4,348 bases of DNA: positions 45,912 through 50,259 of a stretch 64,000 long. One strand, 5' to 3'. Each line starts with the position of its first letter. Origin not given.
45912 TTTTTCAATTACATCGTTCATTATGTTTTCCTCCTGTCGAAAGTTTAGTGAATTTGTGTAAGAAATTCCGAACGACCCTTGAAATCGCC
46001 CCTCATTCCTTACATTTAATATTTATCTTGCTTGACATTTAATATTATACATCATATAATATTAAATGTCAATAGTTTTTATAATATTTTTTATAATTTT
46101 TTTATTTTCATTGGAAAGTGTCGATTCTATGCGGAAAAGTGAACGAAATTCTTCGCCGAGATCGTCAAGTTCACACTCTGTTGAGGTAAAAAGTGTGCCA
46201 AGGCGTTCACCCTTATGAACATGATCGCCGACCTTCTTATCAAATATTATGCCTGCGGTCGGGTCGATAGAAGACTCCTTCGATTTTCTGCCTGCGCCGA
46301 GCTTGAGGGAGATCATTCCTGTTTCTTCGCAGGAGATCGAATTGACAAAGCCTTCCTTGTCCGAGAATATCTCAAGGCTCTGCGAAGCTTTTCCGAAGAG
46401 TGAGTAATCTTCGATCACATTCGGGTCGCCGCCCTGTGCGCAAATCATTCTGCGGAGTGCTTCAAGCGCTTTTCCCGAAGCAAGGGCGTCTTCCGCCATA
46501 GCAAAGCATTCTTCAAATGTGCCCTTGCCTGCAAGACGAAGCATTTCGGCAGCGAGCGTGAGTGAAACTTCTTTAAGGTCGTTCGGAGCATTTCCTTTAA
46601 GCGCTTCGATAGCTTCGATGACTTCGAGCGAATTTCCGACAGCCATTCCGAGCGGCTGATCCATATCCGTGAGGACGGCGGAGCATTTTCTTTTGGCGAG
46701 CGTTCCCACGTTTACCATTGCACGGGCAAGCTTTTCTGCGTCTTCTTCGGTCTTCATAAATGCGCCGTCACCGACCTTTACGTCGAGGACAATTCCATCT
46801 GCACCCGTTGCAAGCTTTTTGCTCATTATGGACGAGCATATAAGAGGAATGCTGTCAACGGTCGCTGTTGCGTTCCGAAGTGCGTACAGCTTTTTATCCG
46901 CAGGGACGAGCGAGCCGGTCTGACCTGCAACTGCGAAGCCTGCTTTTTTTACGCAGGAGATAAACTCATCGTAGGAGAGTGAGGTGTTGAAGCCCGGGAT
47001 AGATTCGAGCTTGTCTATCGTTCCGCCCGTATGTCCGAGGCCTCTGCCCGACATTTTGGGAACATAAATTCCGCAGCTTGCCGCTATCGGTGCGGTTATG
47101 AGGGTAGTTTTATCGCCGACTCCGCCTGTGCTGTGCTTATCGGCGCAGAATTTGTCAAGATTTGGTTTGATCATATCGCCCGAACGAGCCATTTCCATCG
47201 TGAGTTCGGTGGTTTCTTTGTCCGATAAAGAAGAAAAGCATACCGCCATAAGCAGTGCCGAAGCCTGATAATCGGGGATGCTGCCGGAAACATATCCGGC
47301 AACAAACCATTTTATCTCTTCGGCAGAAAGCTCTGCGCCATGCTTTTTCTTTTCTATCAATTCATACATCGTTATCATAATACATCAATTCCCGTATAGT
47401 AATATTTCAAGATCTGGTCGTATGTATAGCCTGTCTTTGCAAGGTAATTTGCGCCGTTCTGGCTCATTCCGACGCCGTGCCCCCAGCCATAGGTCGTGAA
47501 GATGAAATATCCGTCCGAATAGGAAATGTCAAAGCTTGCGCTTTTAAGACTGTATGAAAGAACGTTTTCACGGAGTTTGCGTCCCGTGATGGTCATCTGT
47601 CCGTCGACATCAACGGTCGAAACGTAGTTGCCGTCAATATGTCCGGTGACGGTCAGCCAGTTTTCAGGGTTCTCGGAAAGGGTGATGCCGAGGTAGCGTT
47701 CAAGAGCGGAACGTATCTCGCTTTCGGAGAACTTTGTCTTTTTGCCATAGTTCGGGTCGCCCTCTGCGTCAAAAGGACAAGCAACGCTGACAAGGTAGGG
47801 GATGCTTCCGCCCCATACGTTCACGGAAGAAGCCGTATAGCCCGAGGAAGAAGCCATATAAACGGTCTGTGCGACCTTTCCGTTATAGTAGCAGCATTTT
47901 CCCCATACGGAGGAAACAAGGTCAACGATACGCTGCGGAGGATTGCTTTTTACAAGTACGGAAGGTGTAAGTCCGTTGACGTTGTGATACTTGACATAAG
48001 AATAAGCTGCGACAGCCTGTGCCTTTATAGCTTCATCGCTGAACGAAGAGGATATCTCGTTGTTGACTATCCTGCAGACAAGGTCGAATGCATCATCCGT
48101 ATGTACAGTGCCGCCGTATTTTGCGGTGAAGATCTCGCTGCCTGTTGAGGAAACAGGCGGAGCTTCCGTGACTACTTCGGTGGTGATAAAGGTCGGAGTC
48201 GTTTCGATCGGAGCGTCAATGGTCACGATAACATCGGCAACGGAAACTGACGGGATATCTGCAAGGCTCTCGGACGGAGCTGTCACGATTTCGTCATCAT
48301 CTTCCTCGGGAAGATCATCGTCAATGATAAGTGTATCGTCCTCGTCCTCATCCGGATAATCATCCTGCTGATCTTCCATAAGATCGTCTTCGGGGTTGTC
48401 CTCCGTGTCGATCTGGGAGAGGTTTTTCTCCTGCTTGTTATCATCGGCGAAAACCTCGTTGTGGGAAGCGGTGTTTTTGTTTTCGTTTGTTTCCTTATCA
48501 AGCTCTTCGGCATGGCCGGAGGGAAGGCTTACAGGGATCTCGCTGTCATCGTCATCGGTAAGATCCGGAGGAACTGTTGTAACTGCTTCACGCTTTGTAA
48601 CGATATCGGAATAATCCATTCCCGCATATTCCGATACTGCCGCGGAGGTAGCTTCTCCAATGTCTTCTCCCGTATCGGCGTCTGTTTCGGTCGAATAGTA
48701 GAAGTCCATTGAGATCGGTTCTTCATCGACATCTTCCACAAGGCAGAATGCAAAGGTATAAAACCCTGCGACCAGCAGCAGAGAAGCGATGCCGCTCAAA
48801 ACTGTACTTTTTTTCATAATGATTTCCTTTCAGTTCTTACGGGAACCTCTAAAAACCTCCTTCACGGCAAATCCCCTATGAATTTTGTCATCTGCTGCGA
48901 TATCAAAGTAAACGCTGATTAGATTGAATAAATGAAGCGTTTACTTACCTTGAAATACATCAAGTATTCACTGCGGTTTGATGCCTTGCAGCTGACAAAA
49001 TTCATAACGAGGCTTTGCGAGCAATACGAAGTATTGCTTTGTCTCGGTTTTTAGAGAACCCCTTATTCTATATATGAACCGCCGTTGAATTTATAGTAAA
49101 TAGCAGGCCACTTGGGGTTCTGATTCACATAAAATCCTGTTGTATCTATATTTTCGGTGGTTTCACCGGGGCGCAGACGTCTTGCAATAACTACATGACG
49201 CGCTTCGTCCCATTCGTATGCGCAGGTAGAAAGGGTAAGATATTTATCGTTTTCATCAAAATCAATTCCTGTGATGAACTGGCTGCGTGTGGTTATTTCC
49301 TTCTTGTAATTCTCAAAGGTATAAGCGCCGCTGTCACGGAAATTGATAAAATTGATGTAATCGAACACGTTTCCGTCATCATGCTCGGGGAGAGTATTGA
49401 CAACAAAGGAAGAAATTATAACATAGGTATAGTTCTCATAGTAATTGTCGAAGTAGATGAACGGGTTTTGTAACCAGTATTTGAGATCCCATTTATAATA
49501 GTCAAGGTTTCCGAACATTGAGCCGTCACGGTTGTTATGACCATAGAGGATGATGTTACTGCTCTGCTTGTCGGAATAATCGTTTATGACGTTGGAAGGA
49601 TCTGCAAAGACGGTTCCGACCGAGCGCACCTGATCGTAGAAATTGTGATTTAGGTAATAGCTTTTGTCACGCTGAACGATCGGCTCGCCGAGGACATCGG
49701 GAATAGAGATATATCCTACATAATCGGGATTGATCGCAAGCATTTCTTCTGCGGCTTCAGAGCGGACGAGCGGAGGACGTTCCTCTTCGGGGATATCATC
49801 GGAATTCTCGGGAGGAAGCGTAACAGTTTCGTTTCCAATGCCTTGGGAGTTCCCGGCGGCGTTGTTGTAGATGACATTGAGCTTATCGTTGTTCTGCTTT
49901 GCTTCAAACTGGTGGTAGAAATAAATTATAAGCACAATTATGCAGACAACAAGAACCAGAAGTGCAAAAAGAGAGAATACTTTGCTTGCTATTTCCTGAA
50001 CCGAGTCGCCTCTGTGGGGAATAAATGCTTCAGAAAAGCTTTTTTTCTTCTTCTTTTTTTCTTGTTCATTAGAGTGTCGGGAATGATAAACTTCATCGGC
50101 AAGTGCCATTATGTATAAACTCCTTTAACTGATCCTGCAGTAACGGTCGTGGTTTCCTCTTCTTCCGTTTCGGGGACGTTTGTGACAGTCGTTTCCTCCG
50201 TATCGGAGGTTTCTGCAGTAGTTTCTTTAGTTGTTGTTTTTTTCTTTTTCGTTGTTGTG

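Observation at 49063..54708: Four tandem class B sortase paralogs with intact catalytic triads and no substrate gene in sight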

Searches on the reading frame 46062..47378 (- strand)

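Call 3: search_protein_families(library=pfam, proteins=[window:46062-47378:-], max_evalue=0.01)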
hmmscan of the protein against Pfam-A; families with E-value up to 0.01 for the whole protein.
window:46062-47378:- (438 aa): 4 families
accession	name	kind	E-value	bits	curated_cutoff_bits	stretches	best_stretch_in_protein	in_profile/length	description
PF00591.27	Glycos_transf_3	-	2.9e-45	155.3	27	1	78-305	4-253/253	Glycosyl transferase family, a/b domain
PF07831.19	PYNP_C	-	9e-20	70.6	27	1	344-417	1-74/75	Pyrimidine nucleoside phosphorylase C-terminal domain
PF02885.22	Glycos_trans_3N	-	2.8e-19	69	26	1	6-67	2-63/63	Glycosyl transferase family, helical bundle domain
PF14842.11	FliG_N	-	0.0016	19.5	25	0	46-73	22-49/104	FliG N-terminal domain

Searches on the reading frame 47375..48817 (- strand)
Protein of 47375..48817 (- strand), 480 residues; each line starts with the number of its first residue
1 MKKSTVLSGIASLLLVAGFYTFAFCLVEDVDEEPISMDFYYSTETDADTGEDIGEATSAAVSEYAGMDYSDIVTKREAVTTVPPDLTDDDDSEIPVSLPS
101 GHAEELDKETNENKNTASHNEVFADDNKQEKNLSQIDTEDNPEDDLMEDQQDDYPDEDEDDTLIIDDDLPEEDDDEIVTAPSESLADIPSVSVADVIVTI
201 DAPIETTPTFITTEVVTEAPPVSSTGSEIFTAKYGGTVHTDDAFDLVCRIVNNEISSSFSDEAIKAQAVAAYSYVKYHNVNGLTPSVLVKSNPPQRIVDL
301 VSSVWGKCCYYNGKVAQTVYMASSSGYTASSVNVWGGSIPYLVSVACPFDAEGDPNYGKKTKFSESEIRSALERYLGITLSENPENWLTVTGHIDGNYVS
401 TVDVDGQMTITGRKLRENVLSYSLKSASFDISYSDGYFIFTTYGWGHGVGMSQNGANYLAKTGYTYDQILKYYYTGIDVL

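Call 3: search_protein_families(library=pfam, proteins=[window:47375-48817:-], max_evalue=0.01)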
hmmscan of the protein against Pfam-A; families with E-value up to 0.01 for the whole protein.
window:47375-48817:- (480 aa): 1 family
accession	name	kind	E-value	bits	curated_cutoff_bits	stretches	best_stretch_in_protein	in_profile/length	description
PF08486.15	SpoIID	-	2.3e-07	31.8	23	1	245-314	15-70/97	Stage II sporulation protein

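Call 4: search_protein_families(library=ncbifam, proteins=[window:47375-48817:-], max_evalue=0.01)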
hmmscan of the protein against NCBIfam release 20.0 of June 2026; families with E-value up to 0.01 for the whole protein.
window:47375-48817:- (480 aa): 2 families
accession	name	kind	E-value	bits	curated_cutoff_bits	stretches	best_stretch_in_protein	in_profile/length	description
TIGR02870.1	spore_II_D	equivalog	4.6e-48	164.1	234.75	1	295-479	155-335/338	stage II sporulation protein D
TIGR02669.1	SpoIID_LytB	domain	9.5e-38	130.7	83.3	1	250-479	15-268/270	SpoIID/LytB domain-containing protein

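Call 39: search_solved_structures(query=window:47375-48817:-, show_alignments=2, max_evalue=0.01)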
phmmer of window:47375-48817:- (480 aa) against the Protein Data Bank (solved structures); distinct sequences matched with E-value up to 0.01: 5.
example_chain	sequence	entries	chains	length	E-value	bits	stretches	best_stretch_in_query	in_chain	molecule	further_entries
5i1t_A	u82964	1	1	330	7.5e-31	110.4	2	274-477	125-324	Stage II sporulation protein D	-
5txu_A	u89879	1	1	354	1.4e-30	109.5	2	273-477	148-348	Stage II sporulation protein D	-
4rwr_A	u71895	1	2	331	8.6e-25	90.4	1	294-479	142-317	Stage II sporulation protein D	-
8y0e_E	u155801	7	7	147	0.0021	20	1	140-238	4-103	C147L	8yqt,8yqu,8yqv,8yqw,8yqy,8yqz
8q3b_F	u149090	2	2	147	0.0042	19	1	140-238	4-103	DNA-directed RNA polymerase RPB6 homolog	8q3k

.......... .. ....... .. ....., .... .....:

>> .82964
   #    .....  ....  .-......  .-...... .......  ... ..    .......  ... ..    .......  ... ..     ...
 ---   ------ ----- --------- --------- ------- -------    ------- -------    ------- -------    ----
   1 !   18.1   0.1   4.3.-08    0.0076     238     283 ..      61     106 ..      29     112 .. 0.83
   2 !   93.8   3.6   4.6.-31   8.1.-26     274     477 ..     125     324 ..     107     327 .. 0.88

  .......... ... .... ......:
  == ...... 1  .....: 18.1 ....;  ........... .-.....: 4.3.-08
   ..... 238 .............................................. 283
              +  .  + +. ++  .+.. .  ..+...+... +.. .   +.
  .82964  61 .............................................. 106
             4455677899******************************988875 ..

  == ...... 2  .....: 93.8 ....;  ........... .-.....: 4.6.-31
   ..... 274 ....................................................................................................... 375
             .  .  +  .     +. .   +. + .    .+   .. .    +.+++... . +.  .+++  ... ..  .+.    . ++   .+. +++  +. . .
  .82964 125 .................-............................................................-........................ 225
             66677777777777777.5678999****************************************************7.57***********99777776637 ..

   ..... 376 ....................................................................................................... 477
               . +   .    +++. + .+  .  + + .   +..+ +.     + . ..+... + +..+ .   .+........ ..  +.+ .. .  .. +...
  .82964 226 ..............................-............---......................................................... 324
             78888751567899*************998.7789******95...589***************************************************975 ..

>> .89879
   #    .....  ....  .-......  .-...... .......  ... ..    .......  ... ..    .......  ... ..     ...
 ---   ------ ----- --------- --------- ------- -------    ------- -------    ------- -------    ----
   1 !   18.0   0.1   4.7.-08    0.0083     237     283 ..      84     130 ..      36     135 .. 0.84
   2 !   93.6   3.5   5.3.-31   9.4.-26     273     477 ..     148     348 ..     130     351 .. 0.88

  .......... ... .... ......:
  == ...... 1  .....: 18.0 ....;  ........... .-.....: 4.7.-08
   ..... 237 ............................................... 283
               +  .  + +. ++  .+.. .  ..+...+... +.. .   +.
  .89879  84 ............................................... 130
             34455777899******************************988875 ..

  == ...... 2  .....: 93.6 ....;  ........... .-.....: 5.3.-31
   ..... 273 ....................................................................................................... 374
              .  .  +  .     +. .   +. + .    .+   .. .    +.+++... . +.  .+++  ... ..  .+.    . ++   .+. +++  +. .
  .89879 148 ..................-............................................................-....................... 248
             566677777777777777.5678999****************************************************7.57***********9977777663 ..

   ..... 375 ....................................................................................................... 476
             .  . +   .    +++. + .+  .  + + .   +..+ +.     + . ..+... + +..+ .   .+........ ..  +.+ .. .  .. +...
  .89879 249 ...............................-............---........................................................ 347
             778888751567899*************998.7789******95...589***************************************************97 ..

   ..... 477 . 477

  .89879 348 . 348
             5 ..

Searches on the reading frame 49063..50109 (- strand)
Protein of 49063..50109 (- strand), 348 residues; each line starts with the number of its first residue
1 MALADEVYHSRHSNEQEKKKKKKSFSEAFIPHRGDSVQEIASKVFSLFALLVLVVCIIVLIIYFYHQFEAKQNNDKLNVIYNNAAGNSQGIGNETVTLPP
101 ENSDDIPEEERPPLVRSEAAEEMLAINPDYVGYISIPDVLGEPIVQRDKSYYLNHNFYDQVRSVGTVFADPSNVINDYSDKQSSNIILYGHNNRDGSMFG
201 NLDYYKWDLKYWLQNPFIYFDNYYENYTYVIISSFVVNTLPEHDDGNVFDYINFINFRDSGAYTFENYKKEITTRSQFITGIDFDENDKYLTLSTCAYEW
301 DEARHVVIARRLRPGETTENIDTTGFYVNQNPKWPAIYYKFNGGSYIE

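Call 3: search_protein_families(library=pfam, proteins=[window:49063-50109:-], max_evalue=0.01)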
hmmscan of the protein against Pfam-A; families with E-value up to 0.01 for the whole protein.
window:49063-50109:- (348 aa): 4 families
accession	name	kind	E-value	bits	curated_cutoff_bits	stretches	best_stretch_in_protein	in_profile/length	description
PF04203.18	Sortase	-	4.3e-10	39.8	26.6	1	181-311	35-124/125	Sortase domain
PF06024.17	Orf78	-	0.0042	17.8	29.4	1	2-66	22-85/101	Orf78 (ac78)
PF18895.5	T4SS_pilin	-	0.0078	16.7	26.6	0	35-62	3-30/71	Type IV secretion system pilin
PF12698.13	ABC2_membrane_3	-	0.0098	15.5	31.6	0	45-175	3-127/347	ABC-2 family transporter protein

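Call 4: search_protein_families(library=ncbifam, proteins=[window:49063-50109:-], max_evalue=0.01)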
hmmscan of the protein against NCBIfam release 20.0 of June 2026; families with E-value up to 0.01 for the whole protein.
window:49063-50109:- (348 aa): 3 families
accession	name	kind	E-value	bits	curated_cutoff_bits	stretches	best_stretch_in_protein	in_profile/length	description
TIGR03064.1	sortase_srtB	equivalog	3.6e-35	121.4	153.75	1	42-307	5-235/235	class B sortase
NF040525.1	SrtB_LPKTxSAVK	exception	2e-15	56.4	200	1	84-320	33-247/261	class B sortase, LPKTxAVK-specific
NF045849.1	ICE_MMCAP2_0565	equivalog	0.0021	17.7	40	1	35-68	7-40/80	Mbov_0395 family pilin-like conjugal transfer protein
